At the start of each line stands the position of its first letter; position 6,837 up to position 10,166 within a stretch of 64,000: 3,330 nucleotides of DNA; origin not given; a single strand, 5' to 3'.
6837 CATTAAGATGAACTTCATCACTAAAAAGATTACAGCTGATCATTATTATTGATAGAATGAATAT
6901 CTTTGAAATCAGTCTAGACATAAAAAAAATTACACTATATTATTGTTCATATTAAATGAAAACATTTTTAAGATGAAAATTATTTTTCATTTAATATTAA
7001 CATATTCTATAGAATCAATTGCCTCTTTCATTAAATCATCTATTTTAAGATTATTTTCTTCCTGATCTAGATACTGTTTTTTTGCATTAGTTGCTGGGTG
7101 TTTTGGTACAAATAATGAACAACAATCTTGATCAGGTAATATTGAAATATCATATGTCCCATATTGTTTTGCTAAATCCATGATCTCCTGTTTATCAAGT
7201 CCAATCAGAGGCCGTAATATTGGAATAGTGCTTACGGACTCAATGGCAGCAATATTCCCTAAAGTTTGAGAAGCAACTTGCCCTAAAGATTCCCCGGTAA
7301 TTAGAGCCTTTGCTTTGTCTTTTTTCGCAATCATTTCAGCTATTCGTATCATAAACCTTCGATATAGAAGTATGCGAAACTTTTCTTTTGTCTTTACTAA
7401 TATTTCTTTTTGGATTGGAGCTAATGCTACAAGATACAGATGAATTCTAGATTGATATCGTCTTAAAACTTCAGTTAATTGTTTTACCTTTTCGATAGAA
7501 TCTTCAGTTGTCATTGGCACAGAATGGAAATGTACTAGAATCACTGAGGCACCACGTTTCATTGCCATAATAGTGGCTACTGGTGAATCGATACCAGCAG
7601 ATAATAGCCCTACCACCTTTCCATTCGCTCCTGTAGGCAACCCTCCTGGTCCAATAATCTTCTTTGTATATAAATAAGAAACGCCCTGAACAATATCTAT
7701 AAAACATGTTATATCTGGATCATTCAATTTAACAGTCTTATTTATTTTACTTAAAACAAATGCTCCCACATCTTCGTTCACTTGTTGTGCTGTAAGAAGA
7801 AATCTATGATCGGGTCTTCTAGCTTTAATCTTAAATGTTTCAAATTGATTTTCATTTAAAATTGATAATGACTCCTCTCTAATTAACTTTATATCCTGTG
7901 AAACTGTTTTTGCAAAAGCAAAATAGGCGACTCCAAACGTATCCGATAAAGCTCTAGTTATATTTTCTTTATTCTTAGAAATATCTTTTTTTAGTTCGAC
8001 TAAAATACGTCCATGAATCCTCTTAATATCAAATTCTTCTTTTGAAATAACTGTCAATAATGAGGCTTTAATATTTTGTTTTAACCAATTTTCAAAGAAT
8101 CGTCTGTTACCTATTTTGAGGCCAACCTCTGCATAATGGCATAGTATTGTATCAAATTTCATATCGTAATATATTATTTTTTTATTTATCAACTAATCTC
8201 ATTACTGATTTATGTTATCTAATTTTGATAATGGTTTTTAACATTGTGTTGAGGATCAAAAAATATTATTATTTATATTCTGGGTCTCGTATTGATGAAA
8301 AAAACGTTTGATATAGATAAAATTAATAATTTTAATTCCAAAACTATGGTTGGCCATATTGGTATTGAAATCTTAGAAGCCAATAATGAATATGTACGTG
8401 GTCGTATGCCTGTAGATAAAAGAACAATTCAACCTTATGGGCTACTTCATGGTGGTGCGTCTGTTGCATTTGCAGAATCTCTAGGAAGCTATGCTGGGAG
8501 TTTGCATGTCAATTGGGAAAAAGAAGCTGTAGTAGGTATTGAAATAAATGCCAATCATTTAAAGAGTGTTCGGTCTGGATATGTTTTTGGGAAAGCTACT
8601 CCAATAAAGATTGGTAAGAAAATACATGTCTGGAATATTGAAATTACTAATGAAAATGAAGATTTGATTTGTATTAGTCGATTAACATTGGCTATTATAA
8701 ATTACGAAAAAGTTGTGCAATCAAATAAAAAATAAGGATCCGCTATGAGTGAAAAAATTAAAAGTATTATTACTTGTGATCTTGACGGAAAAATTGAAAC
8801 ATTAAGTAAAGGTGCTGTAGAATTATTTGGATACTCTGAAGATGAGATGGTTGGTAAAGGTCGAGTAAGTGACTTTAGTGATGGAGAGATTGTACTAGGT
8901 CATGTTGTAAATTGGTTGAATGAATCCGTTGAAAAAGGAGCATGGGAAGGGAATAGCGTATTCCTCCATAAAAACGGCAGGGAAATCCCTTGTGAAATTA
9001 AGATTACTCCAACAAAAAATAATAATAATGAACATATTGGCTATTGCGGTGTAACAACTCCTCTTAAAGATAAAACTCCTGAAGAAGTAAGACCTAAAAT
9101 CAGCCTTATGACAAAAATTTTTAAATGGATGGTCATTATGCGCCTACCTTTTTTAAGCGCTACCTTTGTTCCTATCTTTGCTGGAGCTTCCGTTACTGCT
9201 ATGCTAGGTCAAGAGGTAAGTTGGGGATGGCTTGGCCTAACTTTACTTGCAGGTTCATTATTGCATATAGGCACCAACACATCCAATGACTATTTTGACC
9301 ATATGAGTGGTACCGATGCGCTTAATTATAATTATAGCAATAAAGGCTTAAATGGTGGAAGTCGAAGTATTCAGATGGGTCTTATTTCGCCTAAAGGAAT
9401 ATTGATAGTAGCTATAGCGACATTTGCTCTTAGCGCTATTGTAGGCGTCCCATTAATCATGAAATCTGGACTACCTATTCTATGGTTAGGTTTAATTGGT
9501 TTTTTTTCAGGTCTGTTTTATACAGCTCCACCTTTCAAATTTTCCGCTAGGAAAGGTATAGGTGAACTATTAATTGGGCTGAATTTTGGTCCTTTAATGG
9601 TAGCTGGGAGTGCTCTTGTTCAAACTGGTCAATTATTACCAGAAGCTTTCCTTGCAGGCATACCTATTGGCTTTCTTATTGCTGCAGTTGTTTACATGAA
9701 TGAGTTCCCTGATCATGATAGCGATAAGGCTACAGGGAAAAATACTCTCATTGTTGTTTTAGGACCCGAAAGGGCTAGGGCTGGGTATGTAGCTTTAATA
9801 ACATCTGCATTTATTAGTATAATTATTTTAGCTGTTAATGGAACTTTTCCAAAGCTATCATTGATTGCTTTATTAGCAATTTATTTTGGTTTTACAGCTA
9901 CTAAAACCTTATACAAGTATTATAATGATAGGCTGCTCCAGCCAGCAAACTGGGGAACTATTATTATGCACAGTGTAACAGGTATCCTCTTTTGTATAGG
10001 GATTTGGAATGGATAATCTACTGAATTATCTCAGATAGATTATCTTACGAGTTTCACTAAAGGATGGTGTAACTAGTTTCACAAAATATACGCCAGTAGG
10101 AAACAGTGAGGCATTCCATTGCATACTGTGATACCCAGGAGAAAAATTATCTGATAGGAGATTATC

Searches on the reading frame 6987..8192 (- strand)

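Call 76: search_protein_families(library=pfam, proteins=[window:6987-8192:-], max_evalue=0.00001)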
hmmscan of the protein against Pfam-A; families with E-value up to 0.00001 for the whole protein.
window:6987-8192:- (401 aa): 4 families
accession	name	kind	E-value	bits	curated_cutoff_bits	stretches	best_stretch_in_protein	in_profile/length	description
PF02568.20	ThiI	-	1.4e-72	243.9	20.5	1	188-383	1-196/197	Thiamine biosynthesis protein (ThiI)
PF22025.1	ThiI_fer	-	8.9e-15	55.3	25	1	15-91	1-71/72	ThiI ferredoxin-like domain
PF02926.22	THUMP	-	1.8e-11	44.7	20.6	1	110-176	13-83/84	THUMP domain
PF06508.19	QueC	-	5.6e-07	29.7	22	0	192-345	1-174/210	Queuosine biosynthesis protein QueC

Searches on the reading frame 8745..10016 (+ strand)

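Call 76: search_protein_families(library=pfam, proteins=[window:8745-10016:+], max_evalue=0.00001)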
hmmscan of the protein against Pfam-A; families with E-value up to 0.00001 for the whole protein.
window:8745-10016:+ (423 aa): 2 families
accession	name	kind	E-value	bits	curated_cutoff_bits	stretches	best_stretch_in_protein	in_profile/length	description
PF01040.23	UbiA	-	2.2e-32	112.8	34.2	1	142-394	3-236/250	UbiA prenyltransferase family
PF13426.13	PAS_9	-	4.3e-11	43.4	27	1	7-102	3-96/103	PAS domain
